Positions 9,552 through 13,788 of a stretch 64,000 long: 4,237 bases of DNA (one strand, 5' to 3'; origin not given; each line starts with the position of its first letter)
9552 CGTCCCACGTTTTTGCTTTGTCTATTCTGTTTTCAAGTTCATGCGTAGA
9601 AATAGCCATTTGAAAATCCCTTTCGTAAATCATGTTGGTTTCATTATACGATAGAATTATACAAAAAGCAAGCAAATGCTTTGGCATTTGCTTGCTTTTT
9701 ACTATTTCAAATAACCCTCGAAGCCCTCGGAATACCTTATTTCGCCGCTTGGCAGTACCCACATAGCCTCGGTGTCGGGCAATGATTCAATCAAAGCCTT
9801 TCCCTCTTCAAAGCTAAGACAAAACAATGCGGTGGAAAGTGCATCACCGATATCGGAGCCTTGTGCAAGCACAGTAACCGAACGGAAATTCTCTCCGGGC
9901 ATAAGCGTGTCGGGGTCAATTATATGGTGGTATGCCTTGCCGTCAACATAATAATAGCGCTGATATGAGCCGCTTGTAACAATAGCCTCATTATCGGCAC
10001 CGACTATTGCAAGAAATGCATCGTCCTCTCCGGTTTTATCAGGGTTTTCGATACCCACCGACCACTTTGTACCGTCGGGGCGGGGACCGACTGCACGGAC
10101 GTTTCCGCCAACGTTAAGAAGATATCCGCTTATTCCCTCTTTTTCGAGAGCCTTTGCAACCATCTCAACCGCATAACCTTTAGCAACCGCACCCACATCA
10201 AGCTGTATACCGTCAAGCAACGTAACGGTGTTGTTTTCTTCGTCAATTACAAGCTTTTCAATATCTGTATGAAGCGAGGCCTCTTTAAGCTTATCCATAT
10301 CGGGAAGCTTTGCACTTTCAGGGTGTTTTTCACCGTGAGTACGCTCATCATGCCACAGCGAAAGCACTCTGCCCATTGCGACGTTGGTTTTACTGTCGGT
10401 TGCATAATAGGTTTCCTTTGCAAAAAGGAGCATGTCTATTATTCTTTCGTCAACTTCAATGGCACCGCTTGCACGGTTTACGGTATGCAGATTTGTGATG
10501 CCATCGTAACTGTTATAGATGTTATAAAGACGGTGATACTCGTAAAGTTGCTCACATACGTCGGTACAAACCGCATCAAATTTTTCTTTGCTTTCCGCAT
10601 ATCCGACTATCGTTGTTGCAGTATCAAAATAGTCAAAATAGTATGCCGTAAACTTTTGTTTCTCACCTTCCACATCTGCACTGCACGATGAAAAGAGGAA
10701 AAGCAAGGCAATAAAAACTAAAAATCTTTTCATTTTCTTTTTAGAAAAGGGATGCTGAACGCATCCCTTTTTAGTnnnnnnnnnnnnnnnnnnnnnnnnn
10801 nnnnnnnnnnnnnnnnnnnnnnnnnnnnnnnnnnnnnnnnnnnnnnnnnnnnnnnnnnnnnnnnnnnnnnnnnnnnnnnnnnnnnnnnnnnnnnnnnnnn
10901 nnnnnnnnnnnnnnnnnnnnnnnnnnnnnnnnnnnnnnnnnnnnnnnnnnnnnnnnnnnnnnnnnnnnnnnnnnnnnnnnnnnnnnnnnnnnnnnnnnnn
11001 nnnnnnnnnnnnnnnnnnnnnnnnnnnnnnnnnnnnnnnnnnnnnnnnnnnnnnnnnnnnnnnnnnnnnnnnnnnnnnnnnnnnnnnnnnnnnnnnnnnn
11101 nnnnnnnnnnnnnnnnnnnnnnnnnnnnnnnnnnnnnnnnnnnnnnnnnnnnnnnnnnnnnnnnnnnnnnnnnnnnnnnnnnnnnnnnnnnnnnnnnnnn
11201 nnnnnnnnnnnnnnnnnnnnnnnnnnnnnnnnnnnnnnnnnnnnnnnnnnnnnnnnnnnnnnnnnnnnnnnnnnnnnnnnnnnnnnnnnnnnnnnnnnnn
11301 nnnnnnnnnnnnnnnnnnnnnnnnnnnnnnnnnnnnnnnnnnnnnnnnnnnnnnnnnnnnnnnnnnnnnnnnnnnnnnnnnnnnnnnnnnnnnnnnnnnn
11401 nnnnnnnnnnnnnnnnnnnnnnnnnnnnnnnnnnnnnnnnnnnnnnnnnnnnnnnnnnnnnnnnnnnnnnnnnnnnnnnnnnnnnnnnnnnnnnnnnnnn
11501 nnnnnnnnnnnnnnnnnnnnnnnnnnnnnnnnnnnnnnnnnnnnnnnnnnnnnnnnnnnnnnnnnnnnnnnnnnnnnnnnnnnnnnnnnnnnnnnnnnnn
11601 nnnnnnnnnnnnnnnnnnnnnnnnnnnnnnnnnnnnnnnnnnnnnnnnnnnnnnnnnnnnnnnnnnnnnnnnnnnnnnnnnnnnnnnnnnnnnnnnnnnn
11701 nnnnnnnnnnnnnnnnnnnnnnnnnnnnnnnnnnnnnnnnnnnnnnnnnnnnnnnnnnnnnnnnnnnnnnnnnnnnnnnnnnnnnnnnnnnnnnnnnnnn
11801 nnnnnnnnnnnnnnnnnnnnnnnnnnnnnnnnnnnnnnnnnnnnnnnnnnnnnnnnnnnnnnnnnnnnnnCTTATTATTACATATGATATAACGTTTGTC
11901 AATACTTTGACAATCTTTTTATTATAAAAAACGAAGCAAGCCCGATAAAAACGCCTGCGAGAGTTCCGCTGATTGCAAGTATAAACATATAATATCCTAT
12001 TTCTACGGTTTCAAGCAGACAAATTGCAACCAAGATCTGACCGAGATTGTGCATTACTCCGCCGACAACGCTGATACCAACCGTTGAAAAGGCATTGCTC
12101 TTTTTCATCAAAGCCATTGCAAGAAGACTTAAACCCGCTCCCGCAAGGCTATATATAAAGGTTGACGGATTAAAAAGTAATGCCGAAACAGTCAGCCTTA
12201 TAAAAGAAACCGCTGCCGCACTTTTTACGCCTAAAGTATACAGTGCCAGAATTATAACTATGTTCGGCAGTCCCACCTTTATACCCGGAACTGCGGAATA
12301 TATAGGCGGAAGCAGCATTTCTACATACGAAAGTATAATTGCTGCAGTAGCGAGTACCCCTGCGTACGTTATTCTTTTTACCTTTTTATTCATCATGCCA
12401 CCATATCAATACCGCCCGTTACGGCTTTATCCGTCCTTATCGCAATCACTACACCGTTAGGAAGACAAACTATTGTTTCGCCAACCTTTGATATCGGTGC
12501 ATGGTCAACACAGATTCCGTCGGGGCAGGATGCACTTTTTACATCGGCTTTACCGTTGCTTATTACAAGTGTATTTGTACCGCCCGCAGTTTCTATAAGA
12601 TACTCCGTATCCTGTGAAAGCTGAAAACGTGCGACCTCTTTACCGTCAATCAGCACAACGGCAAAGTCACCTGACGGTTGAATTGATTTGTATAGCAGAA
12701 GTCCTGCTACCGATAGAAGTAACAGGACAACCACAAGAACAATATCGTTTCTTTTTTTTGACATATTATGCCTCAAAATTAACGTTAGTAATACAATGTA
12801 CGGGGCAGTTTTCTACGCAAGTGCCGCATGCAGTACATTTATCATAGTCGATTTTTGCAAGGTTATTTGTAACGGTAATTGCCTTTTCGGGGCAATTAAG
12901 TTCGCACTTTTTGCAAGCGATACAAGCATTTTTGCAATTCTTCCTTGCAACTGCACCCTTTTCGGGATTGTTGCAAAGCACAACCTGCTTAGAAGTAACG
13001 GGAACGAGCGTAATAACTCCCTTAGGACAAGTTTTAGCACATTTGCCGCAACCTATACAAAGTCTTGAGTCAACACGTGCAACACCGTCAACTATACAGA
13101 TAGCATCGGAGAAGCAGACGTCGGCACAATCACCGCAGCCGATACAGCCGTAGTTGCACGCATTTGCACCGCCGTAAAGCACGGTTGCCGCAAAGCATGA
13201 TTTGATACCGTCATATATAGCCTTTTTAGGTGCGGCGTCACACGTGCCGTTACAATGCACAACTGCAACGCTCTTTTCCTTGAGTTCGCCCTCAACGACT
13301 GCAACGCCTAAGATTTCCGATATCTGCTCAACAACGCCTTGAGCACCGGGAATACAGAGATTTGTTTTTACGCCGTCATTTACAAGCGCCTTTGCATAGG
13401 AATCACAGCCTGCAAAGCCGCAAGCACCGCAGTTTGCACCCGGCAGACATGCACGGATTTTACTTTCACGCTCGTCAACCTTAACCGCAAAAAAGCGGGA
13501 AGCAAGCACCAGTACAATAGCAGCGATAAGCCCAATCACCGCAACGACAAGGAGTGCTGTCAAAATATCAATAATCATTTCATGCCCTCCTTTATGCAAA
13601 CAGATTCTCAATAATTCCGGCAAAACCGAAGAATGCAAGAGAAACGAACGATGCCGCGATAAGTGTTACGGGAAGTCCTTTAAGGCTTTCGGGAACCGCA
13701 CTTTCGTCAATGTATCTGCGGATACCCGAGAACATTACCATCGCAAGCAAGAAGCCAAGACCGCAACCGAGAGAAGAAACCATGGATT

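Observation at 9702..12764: Rnf operon extended by NusG-II, Gx transporter, a PplA-like two-domain lipoprotein with a TAGCT motif variant, and ApbE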

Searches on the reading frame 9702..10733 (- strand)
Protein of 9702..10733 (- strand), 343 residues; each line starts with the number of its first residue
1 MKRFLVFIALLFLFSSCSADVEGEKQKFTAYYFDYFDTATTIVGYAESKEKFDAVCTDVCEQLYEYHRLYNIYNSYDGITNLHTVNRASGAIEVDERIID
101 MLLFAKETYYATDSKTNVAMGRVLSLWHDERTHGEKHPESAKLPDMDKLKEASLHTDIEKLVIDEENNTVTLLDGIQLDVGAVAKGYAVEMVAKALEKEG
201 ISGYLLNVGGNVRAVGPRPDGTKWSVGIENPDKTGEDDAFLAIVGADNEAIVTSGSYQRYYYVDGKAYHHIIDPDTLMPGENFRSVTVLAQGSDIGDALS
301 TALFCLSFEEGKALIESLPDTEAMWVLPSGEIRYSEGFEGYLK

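Call 3: search_protein_families(library=pfam, proteins=[window:9702-10733:-], max_evalue=0.1)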
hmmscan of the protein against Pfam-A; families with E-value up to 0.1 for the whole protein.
window:9702-10733:- (343 aa): 1 family
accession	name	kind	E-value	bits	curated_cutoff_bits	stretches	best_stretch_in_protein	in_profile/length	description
PF02424.20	ApbE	-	4.2e-67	226.9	25.6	1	38-325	3-266/266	ApbE family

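Call 4: search_protein_families(library=ncbifam, proteins=[window:9702-10733:-], max_evalue=0.1)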
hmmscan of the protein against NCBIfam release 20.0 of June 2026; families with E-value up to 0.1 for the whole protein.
window:9702-10733:- (343 aa): 2 families
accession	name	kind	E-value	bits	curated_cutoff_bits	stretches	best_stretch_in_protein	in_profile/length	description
NF007774.0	PRK10461.1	equivalog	3.7e-34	118.1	498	1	6-316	9-318/351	FAD:protein FMN transferase ApbE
TIGR03336.1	IOR_alpha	equivalog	0.027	12.8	650.9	1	92-209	147-262/595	indolepyruvate ferredoxin oxidoreductase subunit alpha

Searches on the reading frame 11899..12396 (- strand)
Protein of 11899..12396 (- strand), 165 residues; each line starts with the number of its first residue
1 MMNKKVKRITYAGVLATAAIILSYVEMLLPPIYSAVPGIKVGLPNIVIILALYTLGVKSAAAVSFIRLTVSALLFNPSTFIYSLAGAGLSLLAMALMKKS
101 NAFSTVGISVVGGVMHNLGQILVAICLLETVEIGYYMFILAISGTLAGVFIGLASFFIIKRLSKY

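Call 3: search_protein_families(library=pfam, proteins=[window:11899-12396:-], max_evalue=0.1)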
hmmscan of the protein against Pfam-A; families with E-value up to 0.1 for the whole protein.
window:11899-12396:- (165 aa): 1 family
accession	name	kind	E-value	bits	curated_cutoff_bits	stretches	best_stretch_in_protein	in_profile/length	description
PF07456.16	Hpre_diP_synt_I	-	1.2e-34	119.8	30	1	15-155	1-144/147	Heptaprenyl diphosphate synthase component I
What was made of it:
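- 11899..12396 (-): eetB: an ECF-S-like FAD-export subunit (PF07456, 'Gx transporter'). PF07456, E 1.2e-34 (call 3).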

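Call 4: search_protein_families(library=ncbifam, proteins=[window:11899-12396:-], max_evalue=0.1)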
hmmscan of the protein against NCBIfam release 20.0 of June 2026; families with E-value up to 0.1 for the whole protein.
window:11899-12396:- (165 aa): 0 families

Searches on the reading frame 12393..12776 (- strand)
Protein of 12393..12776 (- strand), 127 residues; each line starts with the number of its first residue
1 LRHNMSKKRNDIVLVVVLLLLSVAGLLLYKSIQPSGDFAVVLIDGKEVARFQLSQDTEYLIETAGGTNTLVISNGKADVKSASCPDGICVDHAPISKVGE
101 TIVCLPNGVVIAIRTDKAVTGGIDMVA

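Call 3: search_protein_families(library=pfam, proteins=[window:12393-12776:-], max_evalue=0.1)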
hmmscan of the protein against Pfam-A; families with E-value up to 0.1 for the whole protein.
window:12393-12776:- (127 aa): 1 family
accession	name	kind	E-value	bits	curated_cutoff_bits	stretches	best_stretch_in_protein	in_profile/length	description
PF07009.16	NusG_II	-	3.2e-29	101.6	29.6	1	14-116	1-106/107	NusG domain II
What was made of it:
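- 12393..12764 (-): eetA: a single-pass membrane protein with a NusG_II domain. PF07009, E 3.2e-29 (call 3).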

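Call 4: search_protein_families(library=ncbifam, proteins=[window:12393-12776:-], max_evalue=0.1)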
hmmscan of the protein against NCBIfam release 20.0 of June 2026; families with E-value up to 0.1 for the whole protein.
window:12393-12776:- (127 aa): 0 families

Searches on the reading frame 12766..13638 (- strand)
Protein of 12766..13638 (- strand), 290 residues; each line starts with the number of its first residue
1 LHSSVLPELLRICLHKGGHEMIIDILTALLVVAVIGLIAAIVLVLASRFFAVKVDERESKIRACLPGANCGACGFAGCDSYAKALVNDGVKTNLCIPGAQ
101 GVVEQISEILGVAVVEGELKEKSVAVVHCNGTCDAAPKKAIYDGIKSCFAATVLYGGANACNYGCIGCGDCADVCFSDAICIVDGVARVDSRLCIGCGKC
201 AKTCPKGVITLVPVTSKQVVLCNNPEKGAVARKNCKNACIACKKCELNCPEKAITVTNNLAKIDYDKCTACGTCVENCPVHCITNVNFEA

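Call 3: search_protein_families(library=pfam, proteins=[window:12766-13638:-], max_evalue=0.1)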
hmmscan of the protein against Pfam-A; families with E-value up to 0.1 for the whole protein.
window:12766-13638:- (290 aa): 17 families
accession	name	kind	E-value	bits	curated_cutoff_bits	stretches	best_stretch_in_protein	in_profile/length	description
PF00037.32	Fer4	-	2.1e-18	65.8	21.1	4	262-284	2-24/24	4Fe-4S binding domain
PF12837.12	Fer4_6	-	5.4e-15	54.9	25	3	186-209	1-24/24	4Fe-4S binding domain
PF14697.11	Fer4_21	-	1.9e-14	54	35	3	237-284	6-58/59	4Fe-4S dicluster domain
PF12838.12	Fer4_7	-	3.1e-14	53.6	27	3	165-208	2-52/52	4Fe-4S dicluster domain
PF13187.11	Fer4_9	-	1.1e-13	51.4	27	3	238-283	1-52/52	4Fe-4S dicluster domain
PF04060.18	FeS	-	1.5e-12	47.5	23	1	65-97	1-33/33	Putative Fe-S cluster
PF13237.11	Fer4_10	-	2.7e-09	37.3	25.5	3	236-279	6-53/53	4Fe-4S dicluster domain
PF12797.12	Fer4_2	-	1e-08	35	24.5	2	263-280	5-22/22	4Fe-4S binding domain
PF25160.1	LdpA_Fe-S-bd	-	8.8e-07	29.1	27.6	2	171-211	9-45/49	LdpA Fe-S cluster-binding domain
PF13484.11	Fer4_16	-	2.6e-06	28.6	30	2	194-216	2-25/66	4Fe-4S double cluster binding domain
PF12800.12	Fer4_4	-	2.6e-05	24.6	24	2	266-280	2-16/17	4Fe-4S binding domain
PF12798.12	Fer4_3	-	0.00048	21.2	27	2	194-207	1-14/15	4Fe-4S binding domain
PF13183.11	Fer4_8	-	0.0039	18.1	27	1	265-281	51-67/68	4Fe-4S dicluster domain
PF13534.11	Fer4_17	-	0.0041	18.1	22.2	2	194-252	2-59/61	4Fe-4S dicluster domain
PF13370.11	Fer4_13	-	0.037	15.2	24.5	1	189-206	1-18/58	4Fe-4S single cluster domain of Ferredoxin I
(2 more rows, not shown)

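Call 4: search_protein_families(library=ncbifam, proteins=[window:12766-13638:-], max_evalue=0.1)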
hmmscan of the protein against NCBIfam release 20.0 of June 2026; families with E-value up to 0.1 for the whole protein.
window:12766-13638:- (290 aa): 79 families (the best 25 are shown)
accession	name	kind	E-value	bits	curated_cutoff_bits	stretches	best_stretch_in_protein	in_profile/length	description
NF005504.0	PRK07118.1-3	equivalog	1.6e-75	254.2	437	1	25-289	4-271/293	Fe-S cluster domain-containing protein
NF005503.0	PRK07118.1-2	equivalog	4.8e-63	213.1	252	2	25-256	2-231/292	RnfABCDGE type electron transport complex subunit B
NF041836.1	rnfB_Methano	equivalog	6e-60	202.9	445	1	25-283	7-262/265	Rnf electron transport complex subunit RnfB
NF005505.0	PRK07118.1-4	equivalog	6.1e-58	196.4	378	1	22-283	4-262/265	Fe-S cluster domain-containing protein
NF005506.0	PRK07118.1-5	equivalog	5.3e-55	186.8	388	1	28-283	9-264/279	Fe-S cluster domain-containing protein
TIGR01944.1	rnfB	subfamily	6.9e-29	100.7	68.7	3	25-128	4-111/190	RnfABCDGE type electron transport complex subunit B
NF003475.0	PRK05113.1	equivalog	1.8e-27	96.5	203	3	24-128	3-111/190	electron transport complex subunit RsxB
NF005415.0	PRK06991.1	equivalog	7.5e-15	55.3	281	3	60-116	10-66/284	electron transport complex subunit RsxB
TIGR02179.1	PorD_KorD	subfamily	1.6e-13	50.6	60.05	2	236-286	24-75/78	2-oxoacid:acceptor oxidoreductase, delta subunit, pyruvate/2-ketoisovalerate family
NF006446.0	PRK08764.1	equivalog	4.1e-13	49.4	220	2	237-284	86-134/139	Rnf electron transport complex subunit RnfB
NF058577.1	FdxA_fam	equivalog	8.5e-13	48.3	65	2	236-281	6-51/52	4Fe-4S ferredoxin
NF043069.1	T4HPD_activ_SAM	equivalog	6e-12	45.5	425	2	220-282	32-96/299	trans-4-hydroxy-L-proline dehydratase activase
NF040684.1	PorD_Arch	equivalog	7.2e-12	45.2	120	2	236-286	31-82/85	pyruvate synthase subunit PorD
NF038196.1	ferrodoxin_EFR1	subfamily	1.9e-11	44.5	75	2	234-284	181-230/242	EFR1 family ferrodoxin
NF040864.1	HgcB_ferredoxin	equivalog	1.9e-11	43.7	99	3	189-258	11-65/93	mercury methylation ferredoxin HgcB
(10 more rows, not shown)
